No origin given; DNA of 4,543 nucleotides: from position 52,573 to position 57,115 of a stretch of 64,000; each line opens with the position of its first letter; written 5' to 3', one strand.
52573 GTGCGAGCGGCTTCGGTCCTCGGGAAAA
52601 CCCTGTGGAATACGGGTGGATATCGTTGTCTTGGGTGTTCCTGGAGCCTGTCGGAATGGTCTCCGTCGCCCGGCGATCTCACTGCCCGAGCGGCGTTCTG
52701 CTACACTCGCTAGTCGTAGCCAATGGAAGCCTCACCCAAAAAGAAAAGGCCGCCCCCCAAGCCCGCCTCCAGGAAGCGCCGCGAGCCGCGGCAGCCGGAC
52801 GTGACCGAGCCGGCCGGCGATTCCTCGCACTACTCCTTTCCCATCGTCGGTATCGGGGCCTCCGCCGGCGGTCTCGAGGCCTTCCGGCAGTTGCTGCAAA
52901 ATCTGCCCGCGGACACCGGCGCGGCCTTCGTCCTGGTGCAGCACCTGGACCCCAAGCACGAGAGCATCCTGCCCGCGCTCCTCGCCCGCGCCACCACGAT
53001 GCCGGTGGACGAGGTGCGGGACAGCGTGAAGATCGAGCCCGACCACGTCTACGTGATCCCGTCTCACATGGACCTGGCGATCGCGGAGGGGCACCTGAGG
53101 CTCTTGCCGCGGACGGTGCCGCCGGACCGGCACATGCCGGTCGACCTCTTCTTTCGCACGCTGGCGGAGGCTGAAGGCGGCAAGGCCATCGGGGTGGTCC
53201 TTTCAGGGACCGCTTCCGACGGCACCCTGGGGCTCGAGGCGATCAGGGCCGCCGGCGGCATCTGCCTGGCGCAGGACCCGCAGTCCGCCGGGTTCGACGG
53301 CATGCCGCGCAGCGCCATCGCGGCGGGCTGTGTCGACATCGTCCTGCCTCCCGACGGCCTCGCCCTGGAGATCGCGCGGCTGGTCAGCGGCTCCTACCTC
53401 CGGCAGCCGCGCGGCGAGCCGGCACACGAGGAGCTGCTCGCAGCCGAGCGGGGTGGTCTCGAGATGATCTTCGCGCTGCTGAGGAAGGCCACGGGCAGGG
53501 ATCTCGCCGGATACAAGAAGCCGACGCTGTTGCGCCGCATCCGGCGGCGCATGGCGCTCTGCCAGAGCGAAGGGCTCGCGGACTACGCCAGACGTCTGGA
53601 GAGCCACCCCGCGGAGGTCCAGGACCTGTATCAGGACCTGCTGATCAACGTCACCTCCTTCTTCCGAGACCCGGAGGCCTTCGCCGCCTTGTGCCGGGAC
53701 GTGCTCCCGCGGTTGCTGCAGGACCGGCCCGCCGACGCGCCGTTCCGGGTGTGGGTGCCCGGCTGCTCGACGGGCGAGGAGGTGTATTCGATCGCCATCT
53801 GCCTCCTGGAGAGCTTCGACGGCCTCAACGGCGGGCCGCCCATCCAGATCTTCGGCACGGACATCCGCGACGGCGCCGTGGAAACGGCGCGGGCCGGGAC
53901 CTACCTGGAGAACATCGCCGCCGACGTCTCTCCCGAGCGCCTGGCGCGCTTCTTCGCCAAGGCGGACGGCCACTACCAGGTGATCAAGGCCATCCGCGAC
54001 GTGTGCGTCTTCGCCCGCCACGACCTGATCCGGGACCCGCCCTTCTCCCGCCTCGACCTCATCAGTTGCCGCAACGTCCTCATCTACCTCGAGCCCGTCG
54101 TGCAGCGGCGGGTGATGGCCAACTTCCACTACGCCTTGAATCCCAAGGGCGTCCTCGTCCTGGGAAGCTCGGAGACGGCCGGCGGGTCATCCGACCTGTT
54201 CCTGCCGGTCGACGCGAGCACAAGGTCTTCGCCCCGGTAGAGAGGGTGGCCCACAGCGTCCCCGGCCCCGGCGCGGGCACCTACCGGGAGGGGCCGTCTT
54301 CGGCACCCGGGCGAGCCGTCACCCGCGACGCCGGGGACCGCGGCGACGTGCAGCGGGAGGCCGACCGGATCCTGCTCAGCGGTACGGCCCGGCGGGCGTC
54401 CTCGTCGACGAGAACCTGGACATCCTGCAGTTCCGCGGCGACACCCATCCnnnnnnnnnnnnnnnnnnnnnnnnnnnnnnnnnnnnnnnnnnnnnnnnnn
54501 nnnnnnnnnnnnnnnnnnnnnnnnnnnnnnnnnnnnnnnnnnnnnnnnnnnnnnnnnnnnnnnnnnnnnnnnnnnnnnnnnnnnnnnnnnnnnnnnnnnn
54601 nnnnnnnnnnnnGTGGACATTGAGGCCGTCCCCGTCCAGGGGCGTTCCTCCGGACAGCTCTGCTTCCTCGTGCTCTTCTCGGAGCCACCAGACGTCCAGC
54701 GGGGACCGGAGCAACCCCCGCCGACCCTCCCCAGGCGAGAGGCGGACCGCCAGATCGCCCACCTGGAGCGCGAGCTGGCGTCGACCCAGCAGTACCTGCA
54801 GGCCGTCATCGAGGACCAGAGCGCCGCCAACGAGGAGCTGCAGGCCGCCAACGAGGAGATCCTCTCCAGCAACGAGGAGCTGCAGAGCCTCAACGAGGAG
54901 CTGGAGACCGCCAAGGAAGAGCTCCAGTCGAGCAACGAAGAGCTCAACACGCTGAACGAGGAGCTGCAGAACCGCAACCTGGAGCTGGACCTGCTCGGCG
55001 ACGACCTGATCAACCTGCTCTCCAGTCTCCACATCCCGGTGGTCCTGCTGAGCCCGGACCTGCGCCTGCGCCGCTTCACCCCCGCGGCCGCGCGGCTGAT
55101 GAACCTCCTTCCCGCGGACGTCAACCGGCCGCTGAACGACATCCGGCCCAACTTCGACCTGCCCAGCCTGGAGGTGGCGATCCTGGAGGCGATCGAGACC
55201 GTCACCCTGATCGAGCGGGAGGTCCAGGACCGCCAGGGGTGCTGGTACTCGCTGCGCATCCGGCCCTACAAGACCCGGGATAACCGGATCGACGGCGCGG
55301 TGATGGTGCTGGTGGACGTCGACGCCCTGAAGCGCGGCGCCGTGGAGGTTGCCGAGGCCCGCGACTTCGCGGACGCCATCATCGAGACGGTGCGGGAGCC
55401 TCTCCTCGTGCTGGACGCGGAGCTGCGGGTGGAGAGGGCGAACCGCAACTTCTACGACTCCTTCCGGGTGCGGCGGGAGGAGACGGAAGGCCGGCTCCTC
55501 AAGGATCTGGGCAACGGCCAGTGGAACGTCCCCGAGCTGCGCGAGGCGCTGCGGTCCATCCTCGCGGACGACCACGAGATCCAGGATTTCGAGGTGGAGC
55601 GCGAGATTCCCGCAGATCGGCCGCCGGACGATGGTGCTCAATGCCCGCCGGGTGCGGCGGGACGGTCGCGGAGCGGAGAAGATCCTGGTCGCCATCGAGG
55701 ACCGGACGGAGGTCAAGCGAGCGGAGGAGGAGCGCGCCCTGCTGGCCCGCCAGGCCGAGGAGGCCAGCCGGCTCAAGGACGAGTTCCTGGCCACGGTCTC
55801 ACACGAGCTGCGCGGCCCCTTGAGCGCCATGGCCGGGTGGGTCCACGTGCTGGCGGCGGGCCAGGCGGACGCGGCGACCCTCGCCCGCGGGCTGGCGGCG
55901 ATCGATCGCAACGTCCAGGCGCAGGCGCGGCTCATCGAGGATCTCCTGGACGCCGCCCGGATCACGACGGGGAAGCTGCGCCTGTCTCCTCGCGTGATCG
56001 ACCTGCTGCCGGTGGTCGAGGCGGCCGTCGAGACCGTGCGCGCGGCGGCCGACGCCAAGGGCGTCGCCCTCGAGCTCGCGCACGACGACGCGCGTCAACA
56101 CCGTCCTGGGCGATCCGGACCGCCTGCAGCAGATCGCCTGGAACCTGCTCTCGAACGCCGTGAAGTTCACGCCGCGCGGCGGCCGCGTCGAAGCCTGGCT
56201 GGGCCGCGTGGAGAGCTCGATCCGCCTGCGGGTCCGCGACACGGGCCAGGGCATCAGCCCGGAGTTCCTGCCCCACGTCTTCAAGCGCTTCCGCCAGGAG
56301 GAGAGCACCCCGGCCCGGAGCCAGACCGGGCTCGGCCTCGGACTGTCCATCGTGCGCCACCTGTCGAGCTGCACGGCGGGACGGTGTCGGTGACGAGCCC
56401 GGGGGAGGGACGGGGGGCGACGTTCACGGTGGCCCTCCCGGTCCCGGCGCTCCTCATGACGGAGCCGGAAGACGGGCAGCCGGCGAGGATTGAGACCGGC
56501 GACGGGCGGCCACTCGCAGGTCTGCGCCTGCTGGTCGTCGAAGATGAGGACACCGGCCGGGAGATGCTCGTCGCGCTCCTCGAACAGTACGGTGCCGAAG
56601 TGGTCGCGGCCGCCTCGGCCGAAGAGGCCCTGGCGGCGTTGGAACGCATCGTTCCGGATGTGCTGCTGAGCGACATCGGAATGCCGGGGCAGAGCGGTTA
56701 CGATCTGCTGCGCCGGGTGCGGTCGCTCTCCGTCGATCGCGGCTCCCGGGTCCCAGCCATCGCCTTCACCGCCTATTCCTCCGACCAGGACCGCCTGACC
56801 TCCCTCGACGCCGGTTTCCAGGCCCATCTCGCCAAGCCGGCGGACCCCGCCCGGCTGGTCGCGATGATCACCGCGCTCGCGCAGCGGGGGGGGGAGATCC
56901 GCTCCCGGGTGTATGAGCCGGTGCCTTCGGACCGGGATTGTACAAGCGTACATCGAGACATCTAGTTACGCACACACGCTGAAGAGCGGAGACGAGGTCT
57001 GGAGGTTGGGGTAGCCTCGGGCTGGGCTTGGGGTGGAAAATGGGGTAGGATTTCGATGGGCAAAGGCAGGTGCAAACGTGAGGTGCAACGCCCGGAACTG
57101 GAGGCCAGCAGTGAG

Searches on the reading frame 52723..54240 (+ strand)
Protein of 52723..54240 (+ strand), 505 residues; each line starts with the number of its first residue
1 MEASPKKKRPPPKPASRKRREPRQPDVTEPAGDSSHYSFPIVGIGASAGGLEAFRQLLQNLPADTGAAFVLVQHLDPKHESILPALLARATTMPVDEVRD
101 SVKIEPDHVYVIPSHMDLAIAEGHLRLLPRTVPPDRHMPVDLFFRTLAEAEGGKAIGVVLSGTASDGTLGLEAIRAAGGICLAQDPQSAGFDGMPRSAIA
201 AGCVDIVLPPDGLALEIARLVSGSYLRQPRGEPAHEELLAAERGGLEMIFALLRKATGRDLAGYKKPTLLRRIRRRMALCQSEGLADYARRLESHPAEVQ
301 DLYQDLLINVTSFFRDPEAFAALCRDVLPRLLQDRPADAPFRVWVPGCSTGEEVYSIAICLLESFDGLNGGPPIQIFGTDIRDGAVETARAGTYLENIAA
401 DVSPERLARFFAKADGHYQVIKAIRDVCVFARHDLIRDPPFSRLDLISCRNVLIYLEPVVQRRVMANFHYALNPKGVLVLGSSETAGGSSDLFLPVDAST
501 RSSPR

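Call 98: search_protein_families(library=pfam, proteins=[window:52723-54240:+], max_evalue=0.001)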
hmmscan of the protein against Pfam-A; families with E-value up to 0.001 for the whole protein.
window:52723-54240:+ (505 aa): 4 families
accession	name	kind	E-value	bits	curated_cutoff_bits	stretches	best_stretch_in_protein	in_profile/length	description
PF01339.22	CheB_methylest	-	4.4e-56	189.8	24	1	42-216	1-173/174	CheB methylesterase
PF01739.24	CheR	-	2.4e-50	171.1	27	1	309-496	1-189/195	CheR methyltransferase, SAM binding domain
PF03705.20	CheR_N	-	4.9e-14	52.2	27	1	246-296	3-53/53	CheR methyltransferase, all-alpha domain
PF08242.18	Methyltransf_12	-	0.00018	22.6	30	0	394-478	20-98/98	Methyltransferase domain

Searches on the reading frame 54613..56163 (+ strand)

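Call 98: search_protein_families(library=pfam, proteins=[window:54613-56163:+], max_evalue=0.001)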
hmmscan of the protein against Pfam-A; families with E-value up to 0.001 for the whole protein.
window:54613-56163:+ (516 aa): 5 families
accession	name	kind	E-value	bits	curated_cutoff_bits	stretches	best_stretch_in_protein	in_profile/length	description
PF13596.12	PAS_10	-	7.3e-25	88.1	22.1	1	133-236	2-105/106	PAS domain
PF08448.16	PAS_4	-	1.7e-14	54.4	23.1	2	137-240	2-109/110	PAS fold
PF00989.32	PAS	-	4.4e-06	27.1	22.6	0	254-332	4-81/113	PAS fold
PF08614.16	ATG16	-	5.9e-05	23.8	33.7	1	32-135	52-163/200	Autophagy protein 16 (ATG16)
PF13426.13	PAS_9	-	0.00055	20.6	27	0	263-322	3-59/103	PAS domain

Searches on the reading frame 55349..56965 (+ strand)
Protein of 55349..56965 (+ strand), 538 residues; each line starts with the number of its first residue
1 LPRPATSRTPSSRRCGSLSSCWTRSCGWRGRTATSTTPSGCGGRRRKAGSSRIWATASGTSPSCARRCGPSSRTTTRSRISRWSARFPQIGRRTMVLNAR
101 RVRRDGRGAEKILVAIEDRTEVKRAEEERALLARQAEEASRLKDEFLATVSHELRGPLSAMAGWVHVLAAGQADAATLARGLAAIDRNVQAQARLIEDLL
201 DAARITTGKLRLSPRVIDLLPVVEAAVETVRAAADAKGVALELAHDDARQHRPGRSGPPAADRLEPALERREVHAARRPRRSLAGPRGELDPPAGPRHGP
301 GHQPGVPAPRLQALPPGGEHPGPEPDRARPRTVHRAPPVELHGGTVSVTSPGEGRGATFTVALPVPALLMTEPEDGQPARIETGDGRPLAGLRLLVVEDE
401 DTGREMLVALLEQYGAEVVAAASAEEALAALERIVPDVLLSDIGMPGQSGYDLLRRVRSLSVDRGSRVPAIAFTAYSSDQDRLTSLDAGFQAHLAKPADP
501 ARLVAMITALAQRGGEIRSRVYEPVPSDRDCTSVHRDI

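Call 98: search_protein_families(library=pfam, proteins=[window:55349-56965:+], max_evalue=0.001)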
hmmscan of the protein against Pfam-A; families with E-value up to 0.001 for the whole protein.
window:55349-56965:+ (538 aa): 2 families
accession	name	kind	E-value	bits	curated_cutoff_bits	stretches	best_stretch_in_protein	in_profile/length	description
PF00072.30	Response_reg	-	1.7e-22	80.1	30.2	1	395-507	2-110/111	Response regulator receiver domain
PF00512.31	HisKA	-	1.5e-12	47.8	26.9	1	143-208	2-66/66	His Kinase A (phospho-acceptor) domain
